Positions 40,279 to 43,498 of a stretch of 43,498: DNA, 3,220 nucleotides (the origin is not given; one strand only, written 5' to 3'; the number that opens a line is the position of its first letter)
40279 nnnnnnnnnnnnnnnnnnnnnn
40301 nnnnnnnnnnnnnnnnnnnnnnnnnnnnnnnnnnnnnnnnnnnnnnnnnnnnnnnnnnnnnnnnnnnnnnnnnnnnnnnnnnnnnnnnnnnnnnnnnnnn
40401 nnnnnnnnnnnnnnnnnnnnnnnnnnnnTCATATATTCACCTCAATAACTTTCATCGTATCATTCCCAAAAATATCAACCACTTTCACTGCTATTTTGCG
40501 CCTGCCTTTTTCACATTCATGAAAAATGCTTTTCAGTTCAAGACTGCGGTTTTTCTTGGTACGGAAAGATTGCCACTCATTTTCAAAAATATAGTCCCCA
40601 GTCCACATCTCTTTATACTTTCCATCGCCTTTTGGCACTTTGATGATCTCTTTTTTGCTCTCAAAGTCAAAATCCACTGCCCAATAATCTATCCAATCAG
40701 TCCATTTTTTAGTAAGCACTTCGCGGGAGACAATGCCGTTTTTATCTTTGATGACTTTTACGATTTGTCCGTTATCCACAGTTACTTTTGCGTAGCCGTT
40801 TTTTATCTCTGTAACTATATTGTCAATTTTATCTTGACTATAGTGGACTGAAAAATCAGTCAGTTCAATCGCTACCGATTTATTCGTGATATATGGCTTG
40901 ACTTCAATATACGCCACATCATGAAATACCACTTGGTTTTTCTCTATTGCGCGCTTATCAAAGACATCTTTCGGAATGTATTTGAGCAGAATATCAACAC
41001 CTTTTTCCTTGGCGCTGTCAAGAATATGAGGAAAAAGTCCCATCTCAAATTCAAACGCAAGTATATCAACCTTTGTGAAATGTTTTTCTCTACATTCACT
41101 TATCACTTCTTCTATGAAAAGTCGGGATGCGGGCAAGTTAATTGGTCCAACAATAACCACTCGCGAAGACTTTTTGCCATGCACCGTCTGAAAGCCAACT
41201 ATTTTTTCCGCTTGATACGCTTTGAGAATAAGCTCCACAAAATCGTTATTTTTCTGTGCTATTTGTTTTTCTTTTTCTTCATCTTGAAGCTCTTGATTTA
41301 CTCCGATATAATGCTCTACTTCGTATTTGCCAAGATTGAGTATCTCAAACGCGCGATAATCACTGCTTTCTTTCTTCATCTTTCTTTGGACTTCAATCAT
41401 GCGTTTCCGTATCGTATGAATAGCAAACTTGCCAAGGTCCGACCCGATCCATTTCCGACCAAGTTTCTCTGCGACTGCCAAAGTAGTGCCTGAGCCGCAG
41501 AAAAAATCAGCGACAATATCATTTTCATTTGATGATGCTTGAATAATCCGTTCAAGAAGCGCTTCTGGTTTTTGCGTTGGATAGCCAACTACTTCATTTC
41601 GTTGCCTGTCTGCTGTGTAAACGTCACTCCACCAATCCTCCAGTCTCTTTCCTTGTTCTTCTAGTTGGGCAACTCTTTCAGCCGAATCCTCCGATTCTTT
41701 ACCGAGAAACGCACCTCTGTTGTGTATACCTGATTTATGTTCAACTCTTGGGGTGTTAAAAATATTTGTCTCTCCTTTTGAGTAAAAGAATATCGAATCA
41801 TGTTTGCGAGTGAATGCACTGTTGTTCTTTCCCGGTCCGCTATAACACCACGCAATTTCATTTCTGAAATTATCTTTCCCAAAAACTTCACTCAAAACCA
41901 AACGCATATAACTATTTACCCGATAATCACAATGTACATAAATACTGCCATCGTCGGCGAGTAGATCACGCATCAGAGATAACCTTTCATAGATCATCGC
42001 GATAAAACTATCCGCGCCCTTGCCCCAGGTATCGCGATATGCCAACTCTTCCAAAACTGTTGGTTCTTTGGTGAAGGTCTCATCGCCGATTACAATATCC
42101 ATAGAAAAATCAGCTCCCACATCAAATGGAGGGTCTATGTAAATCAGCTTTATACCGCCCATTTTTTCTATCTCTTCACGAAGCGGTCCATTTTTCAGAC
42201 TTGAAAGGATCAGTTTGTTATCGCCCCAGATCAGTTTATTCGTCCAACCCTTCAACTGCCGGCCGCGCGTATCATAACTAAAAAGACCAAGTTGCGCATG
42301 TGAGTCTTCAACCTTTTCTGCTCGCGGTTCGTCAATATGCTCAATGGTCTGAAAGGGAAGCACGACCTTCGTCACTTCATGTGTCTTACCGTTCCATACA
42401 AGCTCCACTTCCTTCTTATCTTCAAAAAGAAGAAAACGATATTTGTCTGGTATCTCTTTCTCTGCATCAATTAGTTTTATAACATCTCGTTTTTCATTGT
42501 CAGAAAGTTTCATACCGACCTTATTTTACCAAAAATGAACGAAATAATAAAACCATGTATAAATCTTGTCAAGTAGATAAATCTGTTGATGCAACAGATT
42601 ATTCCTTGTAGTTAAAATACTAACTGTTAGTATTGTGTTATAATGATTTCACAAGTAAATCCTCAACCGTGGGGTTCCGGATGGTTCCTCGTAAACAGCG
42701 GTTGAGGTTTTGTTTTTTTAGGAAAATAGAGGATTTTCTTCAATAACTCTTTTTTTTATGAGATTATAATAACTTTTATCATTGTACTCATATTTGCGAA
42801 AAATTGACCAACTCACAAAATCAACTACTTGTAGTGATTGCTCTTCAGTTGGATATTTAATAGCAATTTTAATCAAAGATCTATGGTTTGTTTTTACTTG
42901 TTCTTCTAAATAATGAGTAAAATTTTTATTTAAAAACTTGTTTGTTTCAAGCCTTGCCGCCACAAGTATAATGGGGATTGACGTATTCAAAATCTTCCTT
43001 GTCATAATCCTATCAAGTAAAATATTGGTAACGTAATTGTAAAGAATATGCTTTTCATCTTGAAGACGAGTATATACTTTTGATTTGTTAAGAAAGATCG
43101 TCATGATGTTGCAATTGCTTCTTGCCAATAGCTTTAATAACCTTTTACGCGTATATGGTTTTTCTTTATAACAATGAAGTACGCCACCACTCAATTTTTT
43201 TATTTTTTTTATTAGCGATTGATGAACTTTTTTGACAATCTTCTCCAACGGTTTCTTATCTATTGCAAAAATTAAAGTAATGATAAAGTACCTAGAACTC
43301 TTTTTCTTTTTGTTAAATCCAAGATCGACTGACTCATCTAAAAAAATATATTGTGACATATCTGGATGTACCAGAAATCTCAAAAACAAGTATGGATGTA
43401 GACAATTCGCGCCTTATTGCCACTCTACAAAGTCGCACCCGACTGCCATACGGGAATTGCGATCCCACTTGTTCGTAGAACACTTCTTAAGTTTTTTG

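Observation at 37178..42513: Type III-like R-M cassette 2 with an embedded Rx4H (HEPN-like) gene: Mod - small protein - Res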

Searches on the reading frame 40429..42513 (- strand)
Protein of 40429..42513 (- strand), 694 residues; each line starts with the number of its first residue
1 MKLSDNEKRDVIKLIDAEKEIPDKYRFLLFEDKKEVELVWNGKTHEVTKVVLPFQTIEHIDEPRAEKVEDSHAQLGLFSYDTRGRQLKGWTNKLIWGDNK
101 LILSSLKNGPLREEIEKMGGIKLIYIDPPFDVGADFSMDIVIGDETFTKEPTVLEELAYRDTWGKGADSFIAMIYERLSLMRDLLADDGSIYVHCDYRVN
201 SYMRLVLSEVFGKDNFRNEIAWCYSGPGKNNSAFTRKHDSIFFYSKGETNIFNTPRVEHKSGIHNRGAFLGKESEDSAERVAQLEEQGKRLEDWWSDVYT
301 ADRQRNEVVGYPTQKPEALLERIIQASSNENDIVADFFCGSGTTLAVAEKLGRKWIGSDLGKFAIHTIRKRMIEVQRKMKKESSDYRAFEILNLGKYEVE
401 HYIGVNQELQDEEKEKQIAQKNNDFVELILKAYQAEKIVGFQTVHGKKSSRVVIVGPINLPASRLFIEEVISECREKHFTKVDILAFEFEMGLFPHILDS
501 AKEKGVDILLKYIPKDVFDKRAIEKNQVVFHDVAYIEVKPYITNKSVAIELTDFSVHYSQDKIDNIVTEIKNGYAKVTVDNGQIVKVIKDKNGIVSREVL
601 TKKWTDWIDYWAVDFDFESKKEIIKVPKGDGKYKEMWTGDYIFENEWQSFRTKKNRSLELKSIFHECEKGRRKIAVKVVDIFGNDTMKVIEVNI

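Call 4: search_protein_families(library=pfam, proteins=[window:40429-42513:-], max_evalue=1)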
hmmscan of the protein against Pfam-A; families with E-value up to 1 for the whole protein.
window:40429-42513:- (694 aa): 2 families
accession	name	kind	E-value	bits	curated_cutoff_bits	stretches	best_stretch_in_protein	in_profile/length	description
PF01555.25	N6_N4_Mtase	-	1.2e-47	163.2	26.7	1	121-368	1-219/221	DNA methylase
PF16553.11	PUFD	-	0.12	12.9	29.5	1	384-440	49-105/114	BCORL-PCGF1-binding domain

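Call 5: search_protein_families(library=padloc, proteins=[window:40429-42513:-], max_evalue=1)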
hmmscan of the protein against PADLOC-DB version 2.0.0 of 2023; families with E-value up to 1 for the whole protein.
window:40429-42513:- (694 aa): 60 families (the best 25 are shown)
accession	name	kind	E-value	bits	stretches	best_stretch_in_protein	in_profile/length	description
PDLC03633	MTase_III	-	1.1e-118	395.6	1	37-692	21-616/616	Type III methyltransferase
PDLC03354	MTase_II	-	1.3e-61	206.9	2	35-259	24-219/425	Type II methyltransferase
PDLC03339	MTase_II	-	2e-44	150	1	120-383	22-279/399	Type II methyltransferase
PDLC03636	MTase_III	-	2.2e-43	146.9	3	286-375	310-408/575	Type III methyltransferase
PDLC03300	MTase_II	-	6.2e-43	145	1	119-374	29-278/302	Type II methyltransferase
PDLC03638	MTase_III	-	4.8e-41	138.9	2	278-440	585-753/816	Type III methyltransferase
PDLC03644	MTase_III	-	4.8e-38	129.2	2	91-264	38-206/542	Type III methyltransferase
PDLC03371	MTase_II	-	7.8e-37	125.2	1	115-378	22-258/260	Type II methyltransferase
PDLC03635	MTase_III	-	1.7e-36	124.2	2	91-278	218-378/708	Type III methyltransferase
PDLC03634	MTase_III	-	1.1e-32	111.7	2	92-276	95-265/621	Type III methyltransferase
PDLC03299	MTase_II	-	6e-31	106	1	120-381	33-265/296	Type II methyltransferase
PDLC03641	MTase_III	-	1.5e-22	78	2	90-252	103-267/657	Type III methyltransferase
PDLC03632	MTase_III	-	2.3e-22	76.9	2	89-226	160-298/983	Type III methyltransferase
PDLC03238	MTase_II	-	1.8e-21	74.7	1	182-380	183-373/428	Type II methyltransferase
PDLC03265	MTase_II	-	3.6e-21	73.9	2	295-372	251-328/333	Type II methyltransferase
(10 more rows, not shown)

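Call 6: search_protein_families(library=ncbifam, proteins=[window:40429-42513:-], max_evalue=1)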
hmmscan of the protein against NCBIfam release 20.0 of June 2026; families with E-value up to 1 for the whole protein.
window:40429-42513:- (694 aa): 6 families
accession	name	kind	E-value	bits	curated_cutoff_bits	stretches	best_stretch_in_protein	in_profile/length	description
NF008572.0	PRK11524.1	equivalog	3.6e-22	78.8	292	1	119-378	32-261/294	adenine-specific DNA-methyltransferase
NF050803.1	DnaMtaseCcrMCaul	equivalog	6.6e-20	71.3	830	1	293-384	165-259/350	adenine-specific DNA-methyltransferase CcrM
NF010253.0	PRK13699.1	subfamily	2.1e-08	34.1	244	1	310-384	143-217/226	DNA methyltransferase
NF011237.0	PRK14644.1-1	equivalog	0.046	13.7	173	1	577-620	21-64/148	hypothetical protein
TIGR01177.1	TIGR01177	hypoth_equivalog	0.059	12.7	316.55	1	329-360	181-212/330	TIGR01177 family methyltransferase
NF011527.0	PRK14968.1-1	equivalog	0.15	11.7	242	1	302-378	6-83/192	putative methyltransferase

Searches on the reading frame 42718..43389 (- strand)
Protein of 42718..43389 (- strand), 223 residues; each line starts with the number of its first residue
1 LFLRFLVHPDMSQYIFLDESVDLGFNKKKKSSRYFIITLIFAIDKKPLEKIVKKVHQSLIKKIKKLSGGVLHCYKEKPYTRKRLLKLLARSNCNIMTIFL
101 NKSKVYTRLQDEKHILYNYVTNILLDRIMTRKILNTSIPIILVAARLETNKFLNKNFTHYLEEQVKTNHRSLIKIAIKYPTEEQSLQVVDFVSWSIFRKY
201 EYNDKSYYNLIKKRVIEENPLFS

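Call 4: search_protein_families(library=pfam, proteins=[window:42718-43389:-], max_evalue=1)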
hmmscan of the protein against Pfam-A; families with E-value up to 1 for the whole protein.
window:42718-43389:- (223 aa): 1 family
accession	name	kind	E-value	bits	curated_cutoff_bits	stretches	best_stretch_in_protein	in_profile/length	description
PF12686.12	DUF3800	-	7.5e-12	46.6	21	1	14-199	1-149/149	Protein of unknown function (DUF3800)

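Call 5: search_protein_families(library=padloc, proteins=[window:42718-43389:-], max_evalue=1)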
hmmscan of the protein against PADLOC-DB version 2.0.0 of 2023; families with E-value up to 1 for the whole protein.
window:42718-43389:- (223 aa): 0 families

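Call 6: search_protein_families(library=ncbifam, proteins=[window:42718-43389:-], max_evalue=1)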
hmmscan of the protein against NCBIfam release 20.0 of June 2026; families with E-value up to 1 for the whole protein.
window:42718-43389:- (223 aa): 1 family
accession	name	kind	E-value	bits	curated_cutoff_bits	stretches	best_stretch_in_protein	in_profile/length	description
NF001109.0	PRK00136.1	equivalog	0.22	11.5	119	1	164-204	51-91/131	30S ribosomal protein S8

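Call 86: search_protein_families(library=phrogs, proteins=[window:42718-43389:-], max_evalue=0.1)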
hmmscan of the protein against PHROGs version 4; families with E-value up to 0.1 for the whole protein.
window:42718-43389:- (223 aa): 2 families
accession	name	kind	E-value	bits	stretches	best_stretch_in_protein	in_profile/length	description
phrog_9243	-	unknown function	6.5e-14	53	1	11-214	1-213/234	-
phrog_12537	-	unknown function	0.07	14.5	1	159-215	7-64/71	-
